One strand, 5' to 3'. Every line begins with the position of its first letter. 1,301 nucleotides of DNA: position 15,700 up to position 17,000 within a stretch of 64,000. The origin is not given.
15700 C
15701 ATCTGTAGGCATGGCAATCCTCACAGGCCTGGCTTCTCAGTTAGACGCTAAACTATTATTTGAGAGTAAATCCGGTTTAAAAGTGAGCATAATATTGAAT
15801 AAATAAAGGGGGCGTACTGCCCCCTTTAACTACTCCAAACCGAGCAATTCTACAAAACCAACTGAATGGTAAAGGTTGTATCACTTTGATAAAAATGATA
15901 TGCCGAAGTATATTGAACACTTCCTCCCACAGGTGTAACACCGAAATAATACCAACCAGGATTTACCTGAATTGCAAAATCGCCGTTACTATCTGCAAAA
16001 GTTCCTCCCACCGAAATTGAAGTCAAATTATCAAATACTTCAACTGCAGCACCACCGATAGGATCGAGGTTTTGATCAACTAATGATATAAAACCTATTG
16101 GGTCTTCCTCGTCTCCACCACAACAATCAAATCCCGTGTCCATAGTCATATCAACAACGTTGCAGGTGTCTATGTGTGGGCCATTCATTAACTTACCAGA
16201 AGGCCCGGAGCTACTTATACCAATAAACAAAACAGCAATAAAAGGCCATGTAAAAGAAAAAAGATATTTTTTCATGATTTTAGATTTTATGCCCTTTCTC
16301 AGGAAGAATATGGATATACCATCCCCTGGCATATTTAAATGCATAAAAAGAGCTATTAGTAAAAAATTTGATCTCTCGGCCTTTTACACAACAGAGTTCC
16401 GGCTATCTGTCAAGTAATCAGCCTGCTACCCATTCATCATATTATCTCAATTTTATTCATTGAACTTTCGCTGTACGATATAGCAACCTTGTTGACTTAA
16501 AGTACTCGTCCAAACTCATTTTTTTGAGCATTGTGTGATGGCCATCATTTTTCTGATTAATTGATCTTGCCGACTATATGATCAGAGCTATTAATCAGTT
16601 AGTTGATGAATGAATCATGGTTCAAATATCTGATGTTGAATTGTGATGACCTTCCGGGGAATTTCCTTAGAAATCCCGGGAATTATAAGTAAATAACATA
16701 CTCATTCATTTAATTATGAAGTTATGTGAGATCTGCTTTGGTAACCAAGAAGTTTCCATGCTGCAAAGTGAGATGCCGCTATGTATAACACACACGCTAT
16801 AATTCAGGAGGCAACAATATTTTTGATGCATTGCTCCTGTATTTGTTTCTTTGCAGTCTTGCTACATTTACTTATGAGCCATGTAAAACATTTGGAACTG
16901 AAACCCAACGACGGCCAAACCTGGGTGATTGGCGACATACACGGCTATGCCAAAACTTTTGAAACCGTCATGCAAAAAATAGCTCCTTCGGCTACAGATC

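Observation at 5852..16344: AT-rich accessory block with no integrase or tRNA: twelve codirectional, largely overlapping genes of unusual composition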

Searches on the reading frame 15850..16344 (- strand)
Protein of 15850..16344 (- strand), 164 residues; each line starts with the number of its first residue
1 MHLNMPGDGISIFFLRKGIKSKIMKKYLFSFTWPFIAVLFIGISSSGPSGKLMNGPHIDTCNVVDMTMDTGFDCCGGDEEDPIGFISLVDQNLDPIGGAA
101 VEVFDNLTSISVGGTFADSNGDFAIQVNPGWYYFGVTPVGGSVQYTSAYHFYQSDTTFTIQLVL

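Call 5: search_protein_families(library=pfam, proteins=[window:15850-16344:-], max_evalue=0.01)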
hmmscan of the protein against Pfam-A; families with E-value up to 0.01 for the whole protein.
window:15850-16344:- (164 aa): 1 family
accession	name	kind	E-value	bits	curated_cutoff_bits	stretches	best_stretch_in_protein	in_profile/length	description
PF13620.12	CarboxypepD_reg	-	1.4e-05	25.8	32.3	1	89-146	7-64/82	Carboxypeptidase regulatory-like domain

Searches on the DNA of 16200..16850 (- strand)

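Call 95: search_rna_families(source=window, start=16200, end=16850, threshold=evalue, max_evalue=10)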
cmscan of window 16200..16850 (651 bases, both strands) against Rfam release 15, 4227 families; matches with E-value up to 10: 9.
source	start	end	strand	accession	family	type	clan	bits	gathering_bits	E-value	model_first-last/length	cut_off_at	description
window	16485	16564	+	RF01176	snR78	Gene; snRNA; snoRNA; CD-box;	CL00063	18.8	48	3.6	1-82/82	no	Small nucleolar RNA snR78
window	16396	16465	-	RF01421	snoR114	Gene; snRNA; snoRNA; CD-box;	-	16.1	45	4.3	1-87/87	no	small nucleolar RNA snoR114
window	16264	16366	+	RF00046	snoR30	Gene; snRNA; snoRNA; CD-box;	CL00073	15.8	60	1.9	1-96/96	no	Small nucleolar RNA R30/Z108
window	16331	16428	-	RF01262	snR44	Gene; snRNA; snoRNA; HACA-box;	CL00035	14.9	33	2.3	1-211/211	no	Small nucleolar RNA snR44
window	16661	16764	-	RF01934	bxd_6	Gene; lncRNA;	-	14.5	50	5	1-93/93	no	Bithoraxoid conserved region 6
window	16416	16467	-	RF01310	sR7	Gene; snRNA; snoRNA; CD-box;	-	13.7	37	1.7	1-57/57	no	Small nucleolar RNA sR7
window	16601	16651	+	RF01141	sR18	Gene; snRNA; snoRNA; CD-box;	-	12.1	45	5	1-56/56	no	Small nucleolar RNA sR18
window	16389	16444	-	RF01139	sR2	Gene; snRNA; snoRNA; CD-box;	-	11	42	9.6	1-57/57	no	Small nucleolar RNA sR2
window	16417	16456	-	RF01304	sR5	Gene; snRNA; snoRNA; CD-box;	-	10.7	40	9.5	16-53/53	no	Small nucleolar RNA sR5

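Call 99: build_rna_model(alignment_id=A13)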
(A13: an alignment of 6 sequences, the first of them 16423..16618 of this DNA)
Model R1 built from alignment A13 (6 sequences, 203 columns); structure: RNAalifold consensus.
model positions 195; base pairs 44; branch points 2; effective number of sequences 3.07; information 0.59 bits per position. Calibrated on 0.2 Mb of random sequence (short: E-values are rough).
structure used (alignment columns):
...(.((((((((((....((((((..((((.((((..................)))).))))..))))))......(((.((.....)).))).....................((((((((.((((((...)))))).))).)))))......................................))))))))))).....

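Call 100: search_with_rna_model(model_id=R1, sources=[window, L001, L002, L003, L005, L006, L008, L013, L018, L019, L020, L021, L022, L023, L024, L025, L026, L027, L028, L029, L030, L031, L032], max_evalue=1)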
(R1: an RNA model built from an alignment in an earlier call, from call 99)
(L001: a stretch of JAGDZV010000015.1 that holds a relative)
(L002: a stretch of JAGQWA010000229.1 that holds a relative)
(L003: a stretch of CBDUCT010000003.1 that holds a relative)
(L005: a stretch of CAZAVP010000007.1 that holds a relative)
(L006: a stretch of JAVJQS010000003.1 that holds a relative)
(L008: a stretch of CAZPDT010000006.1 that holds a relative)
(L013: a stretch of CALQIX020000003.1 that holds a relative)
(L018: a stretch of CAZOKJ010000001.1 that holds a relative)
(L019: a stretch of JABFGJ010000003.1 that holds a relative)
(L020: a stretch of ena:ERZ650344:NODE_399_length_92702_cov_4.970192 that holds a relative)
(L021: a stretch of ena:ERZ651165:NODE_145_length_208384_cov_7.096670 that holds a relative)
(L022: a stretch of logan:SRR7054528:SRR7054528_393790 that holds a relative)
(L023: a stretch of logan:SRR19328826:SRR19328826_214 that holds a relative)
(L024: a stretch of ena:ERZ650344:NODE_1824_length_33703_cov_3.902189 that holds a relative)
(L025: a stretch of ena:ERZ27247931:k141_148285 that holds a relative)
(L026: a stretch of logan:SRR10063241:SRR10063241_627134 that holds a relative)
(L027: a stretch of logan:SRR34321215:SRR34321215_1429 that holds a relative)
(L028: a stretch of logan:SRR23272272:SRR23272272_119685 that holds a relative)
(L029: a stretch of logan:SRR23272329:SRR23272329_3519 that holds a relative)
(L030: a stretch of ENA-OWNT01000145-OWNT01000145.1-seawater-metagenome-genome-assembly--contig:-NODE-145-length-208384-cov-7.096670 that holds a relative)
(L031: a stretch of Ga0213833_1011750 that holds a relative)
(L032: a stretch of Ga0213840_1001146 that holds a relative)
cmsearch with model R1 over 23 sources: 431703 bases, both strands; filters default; matches with E-value up to 1: 17.
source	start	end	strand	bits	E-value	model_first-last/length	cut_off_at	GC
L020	6513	6703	+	190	2.9e-53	1-195/195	no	0.45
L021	2043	2233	+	190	2.9e-53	1-195/195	no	0.45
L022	980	1170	+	190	2.9e-53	1-195/195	no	0.45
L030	2043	2233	+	190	2.9e-53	1-195/195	no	0.45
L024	6416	6610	+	180.7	1.6e-50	1-195/195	no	0.44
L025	3158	3352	+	180.7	1.6e-50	1-195/195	no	0.44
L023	6465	6657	+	176.7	2.3e-49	1-195/195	no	0.48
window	16423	16618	-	154.8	5.9e-43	1-195/195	no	0.34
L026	56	251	+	154.8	5.9e-43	1-195/195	no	0.34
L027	1941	2120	+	154.4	7.7e-43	1-195/195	no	0.46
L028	5053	5247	+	127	8.4e-35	1-195/195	no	0.43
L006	19928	20003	-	14.1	0.098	1-195/195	no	0.32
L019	7133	7213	+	13.4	0.15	1-195/195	no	0.38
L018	9860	9928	+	12.9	0.21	1-195/195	no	0.3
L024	13352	13396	+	11.2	0.68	1-195/195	no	0.31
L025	10094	10138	+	11.2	0.68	1-195/195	no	0.31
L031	2469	2513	+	11.2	0.68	1-195/195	no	0.31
